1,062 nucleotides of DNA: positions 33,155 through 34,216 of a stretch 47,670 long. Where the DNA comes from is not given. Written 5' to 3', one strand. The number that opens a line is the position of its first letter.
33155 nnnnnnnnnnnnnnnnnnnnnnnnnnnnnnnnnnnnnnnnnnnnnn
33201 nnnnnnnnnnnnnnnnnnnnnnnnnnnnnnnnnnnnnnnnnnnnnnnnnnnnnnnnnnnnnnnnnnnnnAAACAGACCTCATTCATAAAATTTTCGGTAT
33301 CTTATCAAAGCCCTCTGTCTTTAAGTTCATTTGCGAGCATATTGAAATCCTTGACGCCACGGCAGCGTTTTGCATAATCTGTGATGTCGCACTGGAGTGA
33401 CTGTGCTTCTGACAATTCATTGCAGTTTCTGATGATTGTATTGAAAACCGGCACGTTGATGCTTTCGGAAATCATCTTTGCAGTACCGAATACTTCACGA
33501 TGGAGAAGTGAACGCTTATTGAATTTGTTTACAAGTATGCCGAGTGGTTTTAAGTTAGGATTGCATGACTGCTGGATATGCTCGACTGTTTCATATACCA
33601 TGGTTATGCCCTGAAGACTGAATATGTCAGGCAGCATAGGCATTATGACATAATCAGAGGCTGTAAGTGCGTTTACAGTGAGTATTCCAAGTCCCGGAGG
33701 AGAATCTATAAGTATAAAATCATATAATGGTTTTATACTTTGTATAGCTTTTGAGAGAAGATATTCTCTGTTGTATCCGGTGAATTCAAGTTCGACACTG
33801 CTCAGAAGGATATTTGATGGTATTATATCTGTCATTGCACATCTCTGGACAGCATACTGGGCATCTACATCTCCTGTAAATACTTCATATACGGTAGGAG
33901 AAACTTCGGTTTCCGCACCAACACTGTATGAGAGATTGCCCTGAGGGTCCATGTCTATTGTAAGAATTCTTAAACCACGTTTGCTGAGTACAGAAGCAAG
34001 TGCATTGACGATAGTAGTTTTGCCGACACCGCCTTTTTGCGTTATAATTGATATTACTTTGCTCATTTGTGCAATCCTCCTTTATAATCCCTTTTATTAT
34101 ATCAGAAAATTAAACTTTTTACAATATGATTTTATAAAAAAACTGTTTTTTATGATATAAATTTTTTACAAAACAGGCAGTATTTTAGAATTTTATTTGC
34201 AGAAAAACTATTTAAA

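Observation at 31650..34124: Orphan ParA - ComFB-domain - acidic protein operon, divergent from flgM, in a flagellar locus that has no flhF/flhG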

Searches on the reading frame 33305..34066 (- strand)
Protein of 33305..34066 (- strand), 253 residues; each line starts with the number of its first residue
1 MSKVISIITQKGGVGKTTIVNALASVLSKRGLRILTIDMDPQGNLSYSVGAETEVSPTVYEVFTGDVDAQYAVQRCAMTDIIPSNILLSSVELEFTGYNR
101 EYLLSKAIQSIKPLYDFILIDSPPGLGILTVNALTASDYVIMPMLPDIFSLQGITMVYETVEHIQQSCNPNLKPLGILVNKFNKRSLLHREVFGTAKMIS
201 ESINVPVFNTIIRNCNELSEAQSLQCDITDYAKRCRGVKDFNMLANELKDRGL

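Call 4: search_protein_families(library=pfam, proteins=[window:33305-34066:-], max_evalue=0.01)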
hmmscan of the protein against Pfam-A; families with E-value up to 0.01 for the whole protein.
window:33305-34066:- (253 aa): 11 families
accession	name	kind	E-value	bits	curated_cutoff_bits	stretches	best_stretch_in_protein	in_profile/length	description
PF13614.12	AAA_31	-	2.1e-52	178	27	1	2-173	1-176/177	AAA domain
PF01656.29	CbiA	-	1.2e-23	83.8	25.4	1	5-222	1-119/125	CobQ/CobB/MinD/ParA nucleotide binding domain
PF06564.18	CBP_BcsQ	-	5.6e-11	42.9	21.3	1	5-246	4-231/234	Cellulose biosynthesis protein BcsQ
PF02374.21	ArsA_ATPase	-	6.8e-09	35.8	24.3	1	7-72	5-72/305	Anion-transporting ATPase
PF09140.17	MipZ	-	4.1e-08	33.3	20.7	1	4-41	2-39/262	ATPase MipZ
PF10609.15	ParA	-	4.3e-08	33.3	27.1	1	2-165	3-164/246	NUBPL iron-transfer P-loop NTPase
PF00142.24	Fer4_NifH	-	2.7e-06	27.5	25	1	8-64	5-60/271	4Fe-4S iron sulfur cluster binding proteins, NifH/frxC family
PF07015.17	VirC1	-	0.00011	22.1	24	0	3-41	2-40/231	VirC1 protein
PF03029.23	ATP_bind_1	-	0.00047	20.5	27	1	13-54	6-48/240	Conserved hypothetical ATP binding protein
PF03308.22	MeaB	-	0.003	17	23.1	1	8-44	38-74/273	Methylmalonyl Co-A mutase-associated GTPase MeaB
PF03205.20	MobB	-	0.005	17.2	26.6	1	6-38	3-34/133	Molybdopterin guanine dinucleotide synthesis protein B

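Call 7: search_protein_families(library=ncbifam, proteins=[window:33305-34066:-], max_evalue=0.01)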
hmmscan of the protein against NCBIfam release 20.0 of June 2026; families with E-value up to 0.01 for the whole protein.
window:33305-34066:- (253 aa): 35 families (the best 25 are shown)
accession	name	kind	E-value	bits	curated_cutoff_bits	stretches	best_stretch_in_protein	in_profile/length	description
NF041546.1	ParA_partition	equivalog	3.9e-28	98.4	180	1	4-246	1-202/203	ParA family partition ATPase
TIGR01969.1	minD_arch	subfamily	2.1e-23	82.8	201.75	1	4-249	2-231/251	cell division ATPase MinD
TIGR03371.1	cellulose_yhjQ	equivalog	8.2e-23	81.1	157.85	1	3-246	2-239/246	cellulose biosynthesis protein BcsQ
TIGR03453.1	partition_RepA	equivalog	4.5e-22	78.4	348.45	1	3-168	105-292/387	plasmid partitioning protein RepA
NF041283.1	PrgP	equivalog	7.7e-18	64.8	400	1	1-234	1-244/297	ParA superfamily DNA segregation protein PrgP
NF010259.0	PRK13705.1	equivalog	2.4e-17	63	725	1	3-185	107-307/388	plasmid-partitioning protein SopA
TIGR01968.1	minD_bact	equivalog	1.1e-16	61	212.9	1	3-210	2-200/261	septum site-determining protein MinD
NF010443.0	PRK13869.1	subfamily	1.5e-13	50.3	446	1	3-151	122-288/405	plasmid-partitioning protein RepA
NF008079.0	PRK10818.1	equivalog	9.9e-11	41.5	508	1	1-152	1-151/270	septum site-determining protein MinD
NF047398.1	AAA_KGGVGR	domain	4.2e-10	40.3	90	1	3-40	3-40/190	KGGVGR-motif variant AAA ATPase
TIGR01007.1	eps_fam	subfamily_domain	7.7e-08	32.1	108.05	1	3-138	18-150/204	polysaccharide biosynthesis tyrosine autokinase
TIGR00345.1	GET3_arsA_TRC40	subfamily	1.2e-07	31.6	135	1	8-58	2-52/299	TRC40/GET3/ArsA family transport-energizing ATPase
NF053622.1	ATPseBagAMYCTU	equivalog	2e-07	30.8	400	1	6-41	10-45/325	ATPase BagA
NF041136.1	MrpORP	equivalog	2.1e-07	30.5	450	1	2-43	5-46/365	iron-sulfur cluster carrier protein MrpORP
NF009701.0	PRK13230.1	subfamily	1.4e-06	27.5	350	1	8-103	6-94/291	nitrogenase reductase-like protein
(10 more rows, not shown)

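Call 18: search_solved_structures(query=window:33305-34066:-, max_evalue=0.00001)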
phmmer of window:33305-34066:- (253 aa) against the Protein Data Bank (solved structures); distinct sequences matched with E-value up to 0.00001: 32.
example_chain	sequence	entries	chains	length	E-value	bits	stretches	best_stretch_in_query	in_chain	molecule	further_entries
8ray_B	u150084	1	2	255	1.9e-37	132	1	2-251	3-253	ParA family protein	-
4pfs_A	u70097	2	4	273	5.3e-37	130.5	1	1-209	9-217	Cobyrinic Acid a,c-diamide synthase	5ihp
5if9_A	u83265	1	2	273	1e-36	129.6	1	2-209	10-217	Cobyrinic Acid a,c-diamide synthase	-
6iub_A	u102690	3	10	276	7.2e-33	117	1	1-179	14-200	SpoOJ regulator (Soj)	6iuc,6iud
8jmj_A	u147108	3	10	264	8.2e-32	113.5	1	1-179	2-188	SpoOJ regulator (Soj)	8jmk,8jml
1wcv_1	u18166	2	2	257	3.3e-31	111.6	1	5-249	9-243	SEGREGATION PROTEIN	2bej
2bek_A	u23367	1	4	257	4.3e-30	107.9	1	5-249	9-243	SEGREGATION PROTEIN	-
3k9g_A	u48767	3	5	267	4.4e-18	68.6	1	3-196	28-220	PF-32 protein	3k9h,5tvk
1ion_A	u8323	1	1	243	2.3e-17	66.3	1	1-183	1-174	PROBABLE CELL DIVISION INHIBITOR MIND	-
1g3q_A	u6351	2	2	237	3.9e-16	62.2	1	1-184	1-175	CELL DIVISION INHIBITOR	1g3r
7dut_A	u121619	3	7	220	3.7e-15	59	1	4-157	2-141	SOJ protein (Soj)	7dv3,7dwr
2oze_A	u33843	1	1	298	6.2e-15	58.3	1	10-219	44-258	Orf delta'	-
6non_A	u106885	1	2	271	1.4e-14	57.2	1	3-166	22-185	Cobyrinic acid ac-diamide synthase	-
6noo_A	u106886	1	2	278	1.4e-14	57.1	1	3-166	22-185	Maintenance of carboxysome positioning A protein, MCDA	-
6nop_B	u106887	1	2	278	1.9e-13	53.4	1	3-166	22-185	Cobyrinic acid ac-diamide synthase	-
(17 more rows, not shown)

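Call 26: find_related_loci(query=A2, collection=genome_contigs, flank=10000)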
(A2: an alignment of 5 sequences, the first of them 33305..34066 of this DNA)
Query A2 (253 aa) in genome_contigs; peptide patterns used: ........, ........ (x = any residue, [..] = any of these).
599 stretches matched a pattern (row limit reached: there are more); 361 encode a relative of the query (tblastn E <= 1e-3); the best 80 are kept; 80 distinct loci.
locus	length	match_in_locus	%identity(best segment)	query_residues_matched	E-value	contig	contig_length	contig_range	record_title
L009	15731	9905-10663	87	1-253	1e-150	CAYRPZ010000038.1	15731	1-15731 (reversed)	MAG TPA_asm: uncultured Ruminococcus sp. isolate SRP222552_co1_296 genome assembly, contig: NODE_2620_length_15731_cov_1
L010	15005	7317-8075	66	1-253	1e-116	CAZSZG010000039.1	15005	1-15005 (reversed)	MAG TPA_asm: uncultured Oscillospiraceae bacterium isolate SRP294416_co2_663 genome assembly, contig: NODE_4779_length_1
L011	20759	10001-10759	65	1-253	4e-116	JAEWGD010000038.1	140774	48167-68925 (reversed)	MAG: Bacillota bacterium isolate OH_PBlB_209 k127_1179329, whole genome shotgun sequence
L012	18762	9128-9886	62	1-253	2e-113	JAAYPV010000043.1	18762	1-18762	MAG: Clostridiales bacterium isolate AS22ysBPME_289 41504_AS22, whole genome shotgun sequence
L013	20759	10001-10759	63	1-253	6e-113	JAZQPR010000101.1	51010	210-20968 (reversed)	MAG: Oscillospiraceae bacterium isolate T1900045239_TH20190009.MAGScoT_cleanbin_000002 SGB_5501_k141_648733, whole genom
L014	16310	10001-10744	63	1-248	3e-112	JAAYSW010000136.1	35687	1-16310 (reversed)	MAG: Clostridiales bacterium isolate AS23ysBPME_49 134298_AS23, whole genome shotgun sequence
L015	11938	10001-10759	63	1-253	2e-112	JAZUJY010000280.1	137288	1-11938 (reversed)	MAG: Oscillospiraceae bacterium isolate T1900045250_TH20190020.MAGScoT_cleanbin_000005 SGB_5758_k141_301882, whole genom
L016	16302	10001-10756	63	2-253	1e-109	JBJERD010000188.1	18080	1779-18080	MAG: Oscillospiraceae bacterium isolate SARD15_bin.023 NODE_2821_length_18080_cov_5.979584, whole genome shotgun sequenc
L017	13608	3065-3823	61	1-253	5e-109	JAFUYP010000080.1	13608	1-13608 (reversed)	MAG: Ruminococcus sp. isolate RGIG4944 Roe_deer_Rumen-3__c334100, whole genome shotgun sequence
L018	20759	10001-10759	63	1-253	6e-109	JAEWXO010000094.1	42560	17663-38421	MAG: Bacillota bacterium isolate OH_SFB_14 k127_1444389, whole genome shotgun sequence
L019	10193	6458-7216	60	1-253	1e-108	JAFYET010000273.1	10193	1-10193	MAG: Ruminococcus sp. isolate RGIG7024 Sheep_Rumen.Co__c3382233, whole genome shotgun sequence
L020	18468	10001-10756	61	1-252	5e-108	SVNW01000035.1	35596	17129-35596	MAG: Ruminococcus sp. isolate SIG549 NODE_25504_length_35596_cov_19.325806, whole genome shotgun sequence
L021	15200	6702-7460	59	1-253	1e-107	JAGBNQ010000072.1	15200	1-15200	MAG: Ruminococcus sp. isolate RGIG9280 Water_deer_Rumen.Co__c895235, whole genome shotgun sequence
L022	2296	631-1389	59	1-253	6e-113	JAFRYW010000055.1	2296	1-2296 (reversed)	MAG: Ruminococcus sp. isolate RGIG2923 Goat_Omasum.Co__c504941, whole genome shotgun sequence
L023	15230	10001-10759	60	1-253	3e-107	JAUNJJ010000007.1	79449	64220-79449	MAG: Oscillospiraceae bacterium isolate S2A_St_21 NODE_66_length_79449_cov_21.575459, whole genome shotgun sequence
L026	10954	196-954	60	1-253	2e-106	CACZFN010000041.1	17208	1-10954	MAG: uncultured Ruminococcus sp. isolate RUG12579 genome assembly, contig: RUG12579_asm_41, whole genome shotgun sequenc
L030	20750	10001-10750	61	4-253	1e-103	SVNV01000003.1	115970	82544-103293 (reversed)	MAG: Ruminococcus sp. isolate SIG548 NODE_3829_length_115970_cov_2.899666, whole genome shotgun sequence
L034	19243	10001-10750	61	1-250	4e-101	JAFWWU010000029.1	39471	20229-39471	MAG: Ruminococcus sp. isolate RGIG6142 Sheep_Rectum-1__c173009, whole genome shotgun sequence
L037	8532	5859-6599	61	2-248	9e-100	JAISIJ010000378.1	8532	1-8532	MAG: Oscillospiraceae bacterium isolate Hm464_bin56 k119_1348150, whole genome shotgun sequence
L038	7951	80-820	58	1-248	2e-99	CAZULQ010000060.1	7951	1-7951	MAG TPA_asm: uncultured Clostridium sp. isolate SRP350583_co1_578 genome assembly, contig: NODE_14810_length_7951_cov_22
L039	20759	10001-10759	58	1-253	1e-98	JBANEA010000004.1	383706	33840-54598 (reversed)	Oscillospiraceae bacterium PP1C4 PP1C4_000000000004, whole genome shotgun sequence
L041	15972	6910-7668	57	1-253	1e-97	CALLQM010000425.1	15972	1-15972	MAG TPA_asm: uncultured Clostridia bacterium isolate SRR6713635_bin.11_CONCOCT_v1.1_MAG genome assembly, contig: ERZ7949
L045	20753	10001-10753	53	1-251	2e-82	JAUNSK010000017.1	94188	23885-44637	MAG: Oscillospiraceae bacterium isolate S4R_St_23 NODE_77_length_94188_cov_17.120829, whole genome shotgun sequence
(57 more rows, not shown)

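Call 37: search_protein_families(library=pfam, proteins=[L023:7833-8879:+, L023:8981-9781:-, L023:12205-12561:+, L023:12558-13304:+, L030:4865-6640:+, L030:7143-9773:+, L030:12385-12792:-, L030:13034-13900:+, L017:3857-5542:+, L017:1656-2855:+], max_evalue=0.001)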
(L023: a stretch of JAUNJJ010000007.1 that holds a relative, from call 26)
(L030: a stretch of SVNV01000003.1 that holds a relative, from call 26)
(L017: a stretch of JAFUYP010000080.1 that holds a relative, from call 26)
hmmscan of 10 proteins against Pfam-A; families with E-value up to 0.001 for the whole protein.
L023:7833-8879:+ (348 aa): 1 family
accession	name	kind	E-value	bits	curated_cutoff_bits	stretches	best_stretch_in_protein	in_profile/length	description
PF00150.24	Cellulase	-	2.6e-34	119.4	23.5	1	32-328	17-271/272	Cellulase (glycosyl hydrolase family 5)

L023:8981-9781:- (266 aa): 4 families
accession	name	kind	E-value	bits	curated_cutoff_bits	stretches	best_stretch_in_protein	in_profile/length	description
PF13561.12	adh_short_C2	-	5.4e-63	213.2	27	1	15-249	5-236/236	Enoyl-(Acyl carrier protein) reductase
PF00106.31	adh_short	-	5.6e-52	176.5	26.6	1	7-197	1-189/195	short chain dehydrogenase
PF08659.16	KR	-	9.8e-15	55.4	22.6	1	10-170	4-162/180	KR domain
PF01370.27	Epimerase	-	4.5e-05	23.4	20.9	1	10-197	2-179/240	NAD dependent epimerase/dehydratase family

L023:12205-12561:+ (118 aa): 0 families

L023:12558-13304:+ (248 aa): 2 families
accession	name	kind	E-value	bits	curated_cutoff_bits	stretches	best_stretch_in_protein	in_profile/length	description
PF17774.7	YlmH_RBD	-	1.3e-17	64.4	23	1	74-150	4-78/84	Putative RNA-binding domain in YlmH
PF01479.30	S4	-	0.00046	20.3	22.8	1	174-219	2-48/48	S4 domain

L030:4865-6640:+ (591 aa): 1 family
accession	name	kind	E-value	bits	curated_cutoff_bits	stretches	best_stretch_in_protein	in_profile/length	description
PF21211.3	FkbH_N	-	1.2e-14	55.1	27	1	35-231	1-192/192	FkbH, N-terminal domain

L030:7143-9773:+ (876 aa): 0 families

L030:12385-12792:- (135 aa): 0 families

L030:13034-13900:+ (288 aa): 1 family
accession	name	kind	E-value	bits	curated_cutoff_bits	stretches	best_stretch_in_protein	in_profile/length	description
PF02645.21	DegV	-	9.7e-68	228.9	27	1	5-284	3-278/280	Uncharacterised protein, DegV family COG1307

L017:3857-5542:+ (561 aa): 4 families
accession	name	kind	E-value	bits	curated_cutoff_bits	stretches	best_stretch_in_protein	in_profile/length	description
PF13487.12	HD_5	-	8e-30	104.3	27.2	1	367-541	6-170/170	HD domain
PF01966.28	HD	-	1.1e-15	58.3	22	1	377-509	3-115/116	HD domain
PF16927.11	HisKA_7TM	-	4.6e-13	50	28.6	1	9-219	2-222/224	N-terminal 7TM region of histidine kinase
PF01925.25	TauE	-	4.7e-05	23.6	32.6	0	5-113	36-148/237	Sulfite exporter TauE/SafE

L017:1656-2855:+ (399 aa): 3 families
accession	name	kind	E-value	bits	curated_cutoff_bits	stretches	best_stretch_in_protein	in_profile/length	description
PF00589.27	Phage_integrase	-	9.5e-22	78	27.1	1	183-375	4-169/172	Phage integrase family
PF13102.12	Phage_int_SAM_5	-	1.6e-09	38.4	22.3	1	75-165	1-92/98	Phage integrase SAM-like domain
PF14659.12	Phage_int_SAM_3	-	6.9e-06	26.6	22.6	1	75-131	1-57/58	Phage integrase, N-terminal SAM-like domain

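Call 38: search_protein_families(library=pfam, proteins=[L034:6985-9684:-, L034:11543-12202:+, L034:12495-13553:+, L034:13553-14308:+, L037:4765-5844:+, L037:4025-4720:+, L037:7116-7931:+, L037:7928-8446:+, L026:2025-3326:+, L038:1797-3434:-], max_evalue=0.001)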
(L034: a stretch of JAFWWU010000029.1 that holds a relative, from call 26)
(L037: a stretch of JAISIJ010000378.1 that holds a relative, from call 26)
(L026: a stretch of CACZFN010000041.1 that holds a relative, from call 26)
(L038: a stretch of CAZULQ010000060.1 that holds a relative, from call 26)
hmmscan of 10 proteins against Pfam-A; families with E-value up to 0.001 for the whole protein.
L034:6985-9684:- (899 aa): 4 families
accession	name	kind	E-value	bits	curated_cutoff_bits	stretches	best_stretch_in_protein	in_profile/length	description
PF15902.12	Sortilin-Vps10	-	4.1e-14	52.6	33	1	553-673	4-112/446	Sortilin, neurotensin receptor 3,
PF02012.26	BNR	-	1.5e-10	39.9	27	0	553-563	1-11/12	BNR/Asp-box repeat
PF15899.11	BNR_6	-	1.6e-05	24.9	27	0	660-671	1-12/14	BNR-Asp box repeat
PF00404.24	Dockerin_1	-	4.1e-05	24.1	22.9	1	832-889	1-55/57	Dockerin type I domain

L034:11543-12202:+ (219 aa): 7 families
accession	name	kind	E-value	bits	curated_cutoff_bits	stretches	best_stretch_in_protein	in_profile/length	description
PF01656.29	CbiA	-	7e-08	32.9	25.4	1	4-130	1-86/125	CobQ/CobB/MinD/ParA nucleotide binding domain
PF10609.15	ParA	-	4.9e-06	26.6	27.1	1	3-43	5-45/246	NUBPL iron-transfer P-loop NTPase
PF00448.28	SRP54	-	6.6e-06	26.3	22.7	1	4-125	3-122/196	SRP54-type protein, GTPase domain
PF13614.12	AAA_31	-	6.8e-05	23.3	27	1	1-40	1-40/177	AAA domain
PF06745.19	ATPase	-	0.00032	20.6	26.6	0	2-39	19-57/231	KaiC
PF16575.11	CLP1_P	-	0.00066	20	26.6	0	9-41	1-33/188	mRNA cleavage and polyadenylation factor CLP1 P-loop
PF20720.3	nSTAND3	-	0.00076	19.6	27.2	0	2-42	17-58/155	Novel STAND NTPase 3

L034:12495-13553:+ (352 aa): 3 families
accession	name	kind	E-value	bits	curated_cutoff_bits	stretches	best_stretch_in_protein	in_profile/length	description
PF01855.24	POR_N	-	7e-51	173.6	27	1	14-189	1-175/231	Pyruvate flavodoxin/ferredoxin oxidoreductase, thiamine diP-bdg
PF17147.9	PFOR_II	-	2.4e-26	92.5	27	1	247-341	1-102/102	Pyruvate:ferredoxin oxidoreductase core domain II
PF02780.25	Transketolase_C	-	2.1e-05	24.9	25.9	1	244-306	7-69/124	Transketolase, C-terminal domain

L034:13553-14308:+ (251 aa): 1 family
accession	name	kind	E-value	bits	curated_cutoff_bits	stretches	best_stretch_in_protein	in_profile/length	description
PF02775.26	TPP_enzyme_C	-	2.4e-20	73.3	21.9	1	58-209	20-151/151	Thiamine pyrophosphate enzyme, C-terminal TPP binding domain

L037:4765-5844:+ (359 aa): 2 families
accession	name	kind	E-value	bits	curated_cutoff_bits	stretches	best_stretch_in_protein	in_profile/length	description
PF00742.24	Homoserine_dh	-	5e-67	225.5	22.9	1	135-313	1-173/173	Homoserine dehydrogenase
PF03447.22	NAD_binding_3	-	1.4e-10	42.4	24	1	11-127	1-116/116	Homoserine dehydrogenase, NAD binding domain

L037:4025-4720:+ (231 aa): 2 families
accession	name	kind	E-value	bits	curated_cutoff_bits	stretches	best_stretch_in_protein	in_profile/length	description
PF13346.12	ABC2_membrane_5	-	4.8e-11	43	25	1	3-206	1-194/205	ABC-2 family transporter protein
PF00660.22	SRP1_TIP1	-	0.00033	21.1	25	0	36-66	64-94/99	Seripauperin and TIP1 family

L037:7116-7931:+ (271 aa): 2 families
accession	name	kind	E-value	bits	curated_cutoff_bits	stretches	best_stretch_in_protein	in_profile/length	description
PF00793.26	DAHP_synth_1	-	1.1e-77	261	25.5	1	27-257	15-258/270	DAHP synthetase I family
PF03102.20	NeuB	-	2.7e-07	30.8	22.1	1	77-268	53-237/241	NeuB family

L037:7928-8446:+ (172 aa): 0 families

L026:2025-3326:+ (433 aa): 6 families
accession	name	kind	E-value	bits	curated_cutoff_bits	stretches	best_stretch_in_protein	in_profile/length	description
PF01053.26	Cys_Met_Meta_PP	-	1e-132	442.7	27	1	12-430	1-381/381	Cys/Met metabolism PLP-dependent enzyme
PF01041.23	DegT_DnrJ_EryC1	-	1.5e-10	41.3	19.8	1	67-190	24-147/360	DegT/DnrJ/EryC1/StrS aminotransferase family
PF00155.27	Aminotran_1_2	-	1.4e-09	38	19.7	1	57-229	32-235/361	Aminotransferase class I and II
PF00266.25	Aminotran_5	-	7.2e-07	28.9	21.5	1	94-222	73-210/371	Aminotransferase class-V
PF02347.22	GDC-P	-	2.4e-06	27.1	26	1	92-214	140-259/429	Glycine cleavage system P-protein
PF06838.17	Met_gamma_lyase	-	6e-06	25.5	24.2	1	87-232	78-242/405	Methionine gamma-lyase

L038:1797-3434:- (545 aa): 2 families
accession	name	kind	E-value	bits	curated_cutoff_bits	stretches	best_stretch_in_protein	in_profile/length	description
PF01943.22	Polysacc_synt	-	1.4e-17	64.5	28.2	1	43-334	1-272/274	Polysaccharide biosynthesis protein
PF01554.23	MatE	-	7.5e-11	42.4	24.9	2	297-430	25-158/161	MatE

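Call 60: search_protein_families(library=pfam, proteins=[L019:8330-9340:+, L013:12926-13417:+, L013:13439-14314:+, L013:14378-15949:+, L010:9462-10394:-, L010:10411-11472:-, L039:12846-14723:-, L039:15055-15348:+, L041:8165-8779:-, L045:7550-8968:-], max_evalue=0.001)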
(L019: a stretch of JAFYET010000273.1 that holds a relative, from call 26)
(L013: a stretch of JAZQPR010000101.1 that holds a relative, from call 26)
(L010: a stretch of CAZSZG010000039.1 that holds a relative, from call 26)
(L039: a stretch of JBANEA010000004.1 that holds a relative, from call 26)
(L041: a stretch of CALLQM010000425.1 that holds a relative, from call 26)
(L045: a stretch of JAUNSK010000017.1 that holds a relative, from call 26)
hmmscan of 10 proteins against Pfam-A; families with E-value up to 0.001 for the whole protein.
L019:8330-9340:+ (336 aa): 1 family
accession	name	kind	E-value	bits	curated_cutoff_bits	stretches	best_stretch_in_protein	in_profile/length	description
PF19498.4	DUF6033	-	6.9e-10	39.6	25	1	97-229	51-174/205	Protein of unknown function (DUF6033)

L013:12926-13417:+ (163 aa): 1 family
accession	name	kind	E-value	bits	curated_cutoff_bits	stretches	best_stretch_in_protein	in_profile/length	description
PF00588.24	SpoU_methylase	-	1.2e-34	119.9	29.7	1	4-143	2-142/142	SpoU rRNA Methylase family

L013:13439-14314:+ (291 aa): 1 family
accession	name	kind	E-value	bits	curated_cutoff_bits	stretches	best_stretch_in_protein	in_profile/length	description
PF02645.21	DegV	-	5.8e-67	226.4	27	1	3-285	1-277/280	Uncharacterised protein, DegV family COG1307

L013:14378-15949:+ (523 aa): 0 families

L010:9462-10394:- (310 aa): 1 family
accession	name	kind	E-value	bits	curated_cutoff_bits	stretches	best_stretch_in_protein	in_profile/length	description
PF02557.22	VanY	-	0.00063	20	25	0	174-234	68-131/132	D-alanyl-D-alanine carboxypeptidase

L010:10411-11472:- (353 aa): 1 family
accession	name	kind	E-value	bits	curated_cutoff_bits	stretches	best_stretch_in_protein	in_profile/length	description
PF00768.25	Peptidase_S11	-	8.6e-44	150.2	27.6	1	97-331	9-238/239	D-alanyl-D-alanine carboxypeptidase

L039:12846-14723:- (625 aa): 2 families
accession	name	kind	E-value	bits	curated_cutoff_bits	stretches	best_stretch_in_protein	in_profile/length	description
PF00563.25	EAL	-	1.1e-61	208.6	31.3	1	373-603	5-234/236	EAL domain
PF00990.26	GGDEF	-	7.5e-23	81.5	23.8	1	192-347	2-160/161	Diguanylate cyclase, GGDEF domain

L039:15055-15348:+ (97 aa): 1 family
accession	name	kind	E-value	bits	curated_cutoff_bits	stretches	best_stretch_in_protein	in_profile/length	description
PF10719.14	ComFB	-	1.7e-25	89.3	25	1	10-90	1-83/83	Late competence development protein ComFB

L041:8165-8779:- (204 aa): 5 families
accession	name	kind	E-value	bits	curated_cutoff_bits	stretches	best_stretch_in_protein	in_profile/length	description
PF00485.24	PRK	-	9e-44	150.1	22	1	6-189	2-195/196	Phosphoribulokinase / Uridine kinase family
PF13238.12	AAA_18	-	9.4e-07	29.8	29.4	1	6-146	1-115/128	AAA domain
PF06414.18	Zeta_toxin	-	3.6e-06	27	22.3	1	8-64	21-81/199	Zeta toxin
PF01712.25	dNK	-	3.4e-05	24.1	27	1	6-172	1-169/203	Deoxynucleoside kinase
PF13207.12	AAA_17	-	0.00045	20.9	27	0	10-28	2-20/136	AAA domain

L045:7550-8968:- (472 aa): 1 family
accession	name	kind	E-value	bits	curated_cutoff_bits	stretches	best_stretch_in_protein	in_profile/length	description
PF01966.28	HD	-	1.8e-06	28.7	22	1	66-135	1-49/116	HD domain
